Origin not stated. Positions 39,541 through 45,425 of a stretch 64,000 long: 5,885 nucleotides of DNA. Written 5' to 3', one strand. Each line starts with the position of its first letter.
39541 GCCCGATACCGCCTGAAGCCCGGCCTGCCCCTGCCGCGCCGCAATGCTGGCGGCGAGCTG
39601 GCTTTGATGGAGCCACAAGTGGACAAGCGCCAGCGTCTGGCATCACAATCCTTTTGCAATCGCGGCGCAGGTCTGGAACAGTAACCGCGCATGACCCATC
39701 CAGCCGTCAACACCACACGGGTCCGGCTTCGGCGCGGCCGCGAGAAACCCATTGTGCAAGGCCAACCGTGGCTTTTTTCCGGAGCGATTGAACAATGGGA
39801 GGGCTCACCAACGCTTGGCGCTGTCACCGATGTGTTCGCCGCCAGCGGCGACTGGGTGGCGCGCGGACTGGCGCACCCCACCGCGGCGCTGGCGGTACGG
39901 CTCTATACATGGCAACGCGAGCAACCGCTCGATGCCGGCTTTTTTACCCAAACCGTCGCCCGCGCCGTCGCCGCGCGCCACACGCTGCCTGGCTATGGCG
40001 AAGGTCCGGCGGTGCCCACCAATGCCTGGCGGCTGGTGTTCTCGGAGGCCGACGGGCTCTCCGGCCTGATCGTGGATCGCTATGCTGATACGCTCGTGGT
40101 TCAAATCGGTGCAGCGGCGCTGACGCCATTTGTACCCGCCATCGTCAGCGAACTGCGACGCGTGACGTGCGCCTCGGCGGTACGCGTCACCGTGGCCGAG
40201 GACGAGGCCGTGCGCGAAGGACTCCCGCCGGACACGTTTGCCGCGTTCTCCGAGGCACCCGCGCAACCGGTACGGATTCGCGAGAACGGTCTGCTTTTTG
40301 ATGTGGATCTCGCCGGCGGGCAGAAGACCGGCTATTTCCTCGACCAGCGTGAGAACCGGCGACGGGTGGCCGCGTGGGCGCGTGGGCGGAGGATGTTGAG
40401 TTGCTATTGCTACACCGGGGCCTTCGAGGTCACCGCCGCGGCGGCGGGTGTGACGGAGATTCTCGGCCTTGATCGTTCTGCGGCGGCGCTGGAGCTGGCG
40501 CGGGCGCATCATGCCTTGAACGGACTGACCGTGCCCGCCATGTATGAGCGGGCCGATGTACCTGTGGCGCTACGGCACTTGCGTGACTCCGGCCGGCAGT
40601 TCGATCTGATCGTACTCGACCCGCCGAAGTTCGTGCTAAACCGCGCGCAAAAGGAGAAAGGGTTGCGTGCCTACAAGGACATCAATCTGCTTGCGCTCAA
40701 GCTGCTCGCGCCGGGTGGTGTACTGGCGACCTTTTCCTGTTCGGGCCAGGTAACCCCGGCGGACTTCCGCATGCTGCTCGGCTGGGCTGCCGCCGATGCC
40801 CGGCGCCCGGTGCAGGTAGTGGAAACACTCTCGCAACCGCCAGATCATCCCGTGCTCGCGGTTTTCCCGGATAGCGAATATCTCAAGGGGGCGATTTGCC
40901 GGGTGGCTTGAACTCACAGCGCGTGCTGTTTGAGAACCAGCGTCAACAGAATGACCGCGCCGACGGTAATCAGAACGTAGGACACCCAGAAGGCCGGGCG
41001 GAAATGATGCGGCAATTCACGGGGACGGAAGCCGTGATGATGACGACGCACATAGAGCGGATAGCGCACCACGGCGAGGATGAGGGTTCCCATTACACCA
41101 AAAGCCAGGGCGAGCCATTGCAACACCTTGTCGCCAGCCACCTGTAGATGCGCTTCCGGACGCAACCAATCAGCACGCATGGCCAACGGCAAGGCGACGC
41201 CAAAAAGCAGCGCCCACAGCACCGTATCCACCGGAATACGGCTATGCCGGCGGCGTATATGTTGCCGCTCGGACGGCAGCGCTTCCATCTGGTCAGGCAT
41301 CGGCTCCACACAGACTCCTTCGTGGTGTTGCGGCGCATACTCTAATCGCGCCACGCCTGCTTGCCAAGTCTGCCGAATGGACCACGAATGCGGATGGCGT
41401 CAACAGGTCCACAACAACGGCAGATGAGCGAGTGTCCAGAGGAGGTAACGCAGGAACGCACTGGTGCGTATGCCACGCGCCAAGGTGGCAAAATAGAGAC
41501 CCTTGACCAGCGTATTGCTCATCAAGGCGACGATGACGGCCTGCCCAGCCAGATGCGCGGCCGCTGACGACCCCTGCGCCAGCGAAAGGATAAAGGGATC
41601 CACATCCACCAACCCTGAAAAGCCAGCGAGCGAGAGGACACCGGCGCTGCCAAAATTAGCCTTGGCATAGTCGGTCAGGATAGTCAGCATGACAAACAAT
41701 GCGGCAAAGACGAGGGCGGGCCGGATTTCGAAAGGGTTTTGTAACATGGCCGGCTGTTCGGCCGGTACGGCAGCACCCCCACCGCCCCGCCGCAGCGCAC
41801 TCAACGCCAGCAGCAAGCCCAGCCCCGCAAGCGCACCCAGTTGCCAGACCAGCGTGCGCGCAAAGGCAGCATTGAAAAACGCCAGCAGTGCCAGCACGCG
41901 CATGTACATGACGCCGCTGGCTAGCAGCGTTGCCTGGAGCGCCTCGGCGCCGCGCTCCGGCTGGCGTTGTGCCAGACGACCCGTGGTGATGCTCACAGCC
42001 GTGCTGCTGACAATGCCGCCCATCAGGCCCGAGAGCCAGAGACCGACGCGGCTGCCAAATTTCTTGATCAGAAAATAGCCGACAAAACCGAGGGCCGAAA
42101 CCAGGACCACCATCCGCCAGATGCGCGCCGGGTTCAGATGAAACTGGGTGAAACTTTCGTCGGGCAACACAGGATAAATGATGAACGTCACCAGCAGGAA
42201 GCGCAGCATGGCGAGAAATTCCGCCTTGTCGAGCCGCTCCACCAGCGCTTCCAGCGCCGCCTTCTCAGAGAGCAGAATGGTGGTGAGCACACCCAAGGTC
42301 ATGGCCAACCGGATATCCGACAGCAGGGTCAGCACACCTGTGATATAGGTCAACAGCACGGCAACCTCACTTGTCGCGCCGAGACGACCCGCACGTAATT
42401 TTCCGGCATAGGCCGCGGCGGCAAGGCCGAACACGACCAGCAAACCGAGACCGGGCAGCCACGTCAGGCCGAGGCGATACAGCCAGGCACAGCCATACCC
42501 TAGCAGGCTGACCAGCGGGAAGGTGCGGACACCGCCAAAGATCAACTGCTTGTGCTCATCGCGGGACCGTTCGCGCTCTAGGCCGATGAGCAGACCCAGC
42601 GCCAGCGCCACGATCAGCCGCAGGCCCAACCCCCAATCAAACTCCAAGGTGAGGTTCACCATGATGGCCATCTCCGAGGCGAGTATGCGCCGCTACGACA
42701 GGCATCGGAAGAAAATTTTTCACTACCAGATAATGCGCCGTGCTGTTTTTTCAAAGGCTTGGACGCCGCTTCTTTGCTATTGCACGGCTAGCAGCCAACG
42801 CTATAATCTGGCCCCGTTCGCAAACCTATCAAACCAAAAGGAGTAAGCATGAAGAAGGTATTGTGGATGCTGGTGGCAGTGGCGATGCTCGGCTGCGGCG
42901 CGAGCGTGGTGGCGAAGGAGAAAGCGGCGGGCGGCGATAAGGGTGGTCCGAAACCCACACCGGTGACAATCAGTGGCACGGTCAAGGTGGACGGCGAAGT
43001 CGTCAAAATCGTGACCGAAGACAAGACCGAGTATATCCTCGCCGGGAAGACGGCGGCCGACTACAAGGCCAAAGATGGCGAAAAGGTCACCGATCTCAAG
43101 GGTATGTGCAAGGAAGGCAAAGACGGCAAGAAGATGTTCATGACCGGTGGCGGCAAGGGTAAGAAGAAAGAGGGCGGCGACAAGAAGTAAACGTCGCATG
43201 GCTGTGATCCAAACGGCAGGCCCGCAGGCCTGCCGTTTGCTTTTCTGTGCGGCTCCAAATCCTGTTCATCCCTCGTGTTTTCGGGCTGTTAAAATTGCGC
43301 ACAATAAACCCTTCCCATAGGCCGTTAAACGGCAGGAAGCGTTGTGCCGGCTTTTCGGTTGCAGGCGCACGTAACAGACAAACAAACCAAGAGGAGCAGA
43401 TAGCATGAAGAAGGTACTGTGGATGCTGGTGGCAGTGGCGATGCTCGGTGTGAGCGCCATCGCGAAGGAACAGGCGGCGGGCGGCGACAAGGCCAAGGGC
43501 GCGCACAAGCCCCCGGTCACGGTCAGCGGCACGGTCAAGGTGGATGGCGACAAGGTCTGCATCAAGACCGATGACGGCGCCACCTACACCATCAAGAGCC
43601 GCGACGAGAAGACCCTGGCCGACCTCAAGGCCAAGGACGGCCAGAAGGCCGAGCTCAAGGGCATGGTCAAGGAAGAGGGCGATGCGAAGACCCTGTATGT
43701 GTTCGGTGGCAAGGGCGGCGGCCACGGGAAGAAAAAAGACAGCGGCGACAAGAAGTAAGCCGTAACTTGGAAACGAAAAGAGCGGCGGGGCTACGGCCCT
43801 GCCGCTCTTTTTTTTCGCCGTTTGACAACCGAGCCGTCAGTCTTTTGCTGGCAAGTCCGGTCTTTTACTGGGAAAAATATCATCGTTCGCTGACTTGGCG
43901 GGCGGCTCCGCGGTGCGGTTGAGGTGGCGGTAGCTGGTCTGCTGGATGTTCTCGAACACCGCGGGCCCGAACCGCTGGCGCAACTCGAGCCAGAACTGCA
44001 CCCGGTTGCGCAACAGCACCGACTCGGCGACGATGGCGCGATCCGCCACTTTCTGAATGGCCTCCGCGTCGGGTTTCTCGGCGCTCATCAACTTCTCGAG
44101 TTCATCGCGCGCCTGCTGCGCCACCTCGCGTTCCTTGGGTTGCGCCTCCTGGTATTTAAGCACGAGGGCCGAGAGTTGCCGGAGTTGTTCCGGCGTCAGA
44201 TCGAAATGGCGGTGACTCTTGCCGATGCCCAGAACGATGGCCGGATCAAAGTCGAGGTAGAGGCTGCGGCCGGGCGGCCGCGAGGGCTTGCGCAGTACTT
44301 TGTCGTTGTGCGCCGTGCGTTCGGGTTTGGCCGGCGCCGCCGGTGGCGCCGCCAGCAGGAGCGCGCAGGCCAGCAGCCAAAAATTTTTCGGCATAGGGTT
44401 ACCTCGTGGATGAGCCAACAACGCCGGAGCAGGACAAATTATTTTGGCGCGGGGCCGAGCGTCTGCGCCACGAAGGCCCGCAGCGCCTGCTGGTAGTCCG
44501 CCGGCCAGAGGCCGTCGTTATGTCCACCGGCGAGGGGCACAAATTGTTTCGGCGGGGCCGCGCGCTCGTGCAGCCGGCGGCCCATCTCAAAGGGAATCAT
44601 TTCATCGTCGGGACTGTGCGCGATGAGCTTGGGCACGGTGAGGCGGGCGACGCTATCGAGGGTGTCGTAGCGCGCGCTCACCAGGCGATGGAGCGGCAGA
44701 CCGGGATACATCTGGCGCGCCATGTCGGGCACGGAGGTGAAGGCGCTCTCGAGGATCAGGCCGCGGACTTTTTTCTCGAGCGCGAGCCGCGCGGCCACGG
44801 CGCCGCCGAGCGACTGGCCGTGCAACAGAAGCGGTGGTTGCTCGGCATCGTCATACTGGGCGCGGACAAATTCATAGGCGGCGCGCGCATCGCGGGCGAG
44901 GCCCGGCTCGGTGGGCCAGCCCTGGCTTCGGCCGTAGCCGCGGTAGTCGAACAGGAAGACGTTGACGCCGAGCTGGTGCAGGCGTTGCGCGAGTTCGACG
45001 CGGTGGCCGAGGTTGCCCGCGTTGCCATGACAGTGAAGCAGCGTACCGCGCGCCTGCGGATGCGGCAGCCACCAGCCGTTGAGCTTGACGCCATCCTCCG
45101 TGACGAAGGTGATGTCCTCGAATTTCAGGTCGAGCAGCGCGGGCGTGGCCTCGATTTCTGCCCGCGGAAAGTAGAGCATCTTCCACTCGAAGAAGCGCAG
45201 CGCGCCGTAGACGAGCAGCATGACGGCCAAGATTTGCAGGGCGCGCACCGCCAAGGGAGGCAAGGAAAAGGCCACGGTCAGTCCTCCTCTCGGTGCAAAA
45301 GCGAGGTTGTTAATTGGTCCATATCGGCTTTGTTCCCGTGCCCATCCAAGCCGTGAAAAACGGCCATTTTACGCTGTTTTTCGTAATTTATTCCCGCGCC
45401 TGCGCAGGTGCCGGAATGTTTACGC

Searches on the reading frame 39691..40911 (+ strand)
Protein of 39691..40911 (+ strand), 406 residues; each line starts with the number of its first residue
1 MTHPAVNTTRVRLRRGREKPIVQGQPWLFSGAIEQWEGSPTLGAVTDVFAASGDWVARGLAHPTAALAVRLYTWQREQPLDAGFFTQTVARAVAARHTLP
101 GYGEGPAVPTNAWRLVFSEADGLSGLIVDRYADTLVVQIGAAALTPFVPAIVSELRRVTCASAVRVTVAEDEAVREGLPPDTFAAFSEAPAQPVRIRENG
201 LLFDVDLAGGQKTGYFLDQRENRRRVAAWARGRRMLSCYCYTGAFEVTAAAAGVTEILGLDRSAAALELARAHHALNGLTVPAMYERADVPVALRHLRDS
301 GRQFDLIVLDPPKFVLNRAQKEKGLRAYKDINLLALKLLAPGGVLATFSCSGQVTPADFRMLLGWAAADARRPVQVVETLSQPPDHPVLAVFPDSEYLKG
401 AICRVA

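Call 28: search_protein_families(library=pfam, proteins=[window:39691-40911:+], max_evalue=0.001)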
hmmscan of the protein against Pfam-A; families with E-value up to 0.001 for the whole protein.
window:39691-40911:+ (406 aa): 5 families
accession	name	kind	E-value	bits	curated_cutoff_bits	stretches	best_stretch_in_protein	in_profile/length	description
PF10672.15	Methyltrans_SAM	-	2.3e-22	80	27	1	188-387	80-272/286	S-adenosylmethionine-dependent methyltransferase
PF17785.7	PUA_3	-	6.9e-14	51.8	22.6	1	11-74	1-64/64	PUA-like domain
PF03602.21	Cons_hypoth95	-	0.00017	21.7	24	1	231-312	41-122/182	Conserved hypothetical protein 95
PF13847.12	Methyltransf_31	-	0.00044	20.4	27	1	234-351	6-113/145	Methyltransferase domain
PF13649.12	Methyltransf_25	-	0.00084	20.4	27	0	240-323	6-84/97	Methyltransferase domain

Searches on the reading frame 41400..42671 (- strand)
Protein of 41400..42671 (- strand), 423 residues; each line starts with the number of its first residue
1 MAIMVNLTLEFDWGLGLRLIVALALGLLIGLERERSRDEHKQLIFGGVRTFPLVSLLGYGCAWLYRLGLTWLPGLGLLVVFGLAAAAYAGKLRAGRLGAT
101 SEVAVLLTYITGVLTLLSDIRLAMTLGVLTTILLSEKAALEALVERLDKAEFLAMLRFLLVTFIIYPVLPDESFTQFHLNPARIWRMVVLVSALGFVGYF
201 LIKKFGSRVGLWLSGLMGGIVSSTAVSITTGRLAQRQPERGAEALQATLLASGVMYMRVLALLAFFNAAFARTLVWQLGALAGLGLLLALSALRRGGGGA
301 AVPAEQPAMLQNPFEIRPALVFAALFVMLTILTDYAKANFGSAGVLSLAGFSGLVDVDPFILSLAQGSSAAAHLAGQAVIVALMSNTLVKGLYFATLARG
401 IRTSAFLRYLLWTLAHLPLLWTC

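Call 28: search_protein_families(library=pfam, proteins=[window:41400-42671:-], max_evalue=0.001)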
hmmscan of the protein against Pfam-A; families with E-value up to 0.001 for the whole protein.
window:41400-42671:- (423 aa): 2 families
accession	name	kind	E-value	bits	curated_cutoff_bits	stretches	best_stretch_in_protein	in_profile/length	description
PF13194.11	DUF4010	-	2.8e-53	181.2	30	1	189-396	1-208/210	Domain of unknown function (DUF4010)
PF02308.21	MgtC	-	7.2e-14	52.6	31.4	1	19-141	1-119/121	MgtC family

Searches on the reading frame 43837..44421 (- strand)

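Call 28: search_protein_families(library=pfam, proteins=[window:43837-44421:-], max_evalue=0.001)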
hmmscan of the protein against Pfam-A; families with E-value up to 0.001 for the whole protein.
window:43837-44421:- (194 aa): 1 family
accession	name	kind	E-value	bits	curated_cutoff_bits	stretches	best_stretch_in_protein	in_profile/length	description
PF13801.11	Metal_resist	-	5.5e-07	30.2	29.2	1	70-154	37-121/125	Heavy-metal resistance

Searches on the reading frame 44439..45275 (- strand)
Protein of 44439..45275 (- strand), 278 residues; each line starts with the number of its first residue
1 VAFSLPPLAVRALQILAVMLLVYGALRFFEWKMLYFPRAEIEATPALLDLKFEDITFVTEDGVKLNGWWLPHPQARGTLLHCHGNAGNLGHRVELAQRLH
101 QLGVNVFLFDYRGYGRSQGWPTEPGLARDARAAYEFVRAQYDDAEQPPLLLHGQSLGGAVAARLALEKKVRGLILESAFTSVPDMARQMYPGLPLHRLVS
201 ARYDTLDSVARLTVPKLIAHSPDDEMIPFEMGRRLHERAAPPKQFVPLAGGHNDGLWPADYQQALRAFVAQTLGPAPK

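Call 28: search_protein_families(library=pfam, proteins=[window:44439-45275:-], max_evalue=0.001)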
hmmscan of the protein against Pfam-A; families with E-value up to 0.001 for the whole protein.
window:44439-45275:- (278 aa): 4 families
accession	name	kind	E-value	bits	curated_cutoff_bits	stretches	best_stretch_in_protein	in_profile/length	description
PF12146.15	Hydrolase_4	-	6.9e-21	75.1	27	1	74-189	2-119/239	Serine aminopeptidase, S33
PF00561.26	Abhydrolase_1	-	2.3e-14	54.1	25.8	1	78-193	2-117/245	alpha/beta hydrolase fold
PF12697.13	Abhydrolase_6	-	9.3e-10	40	26.3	1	80-251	2-156/217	Alpha/beta hydrolase family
PF20408.4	Abhydrolase_11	-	3.1e-06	27.5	27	1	78-175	4-104/193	Alpha/beta hydrolase domain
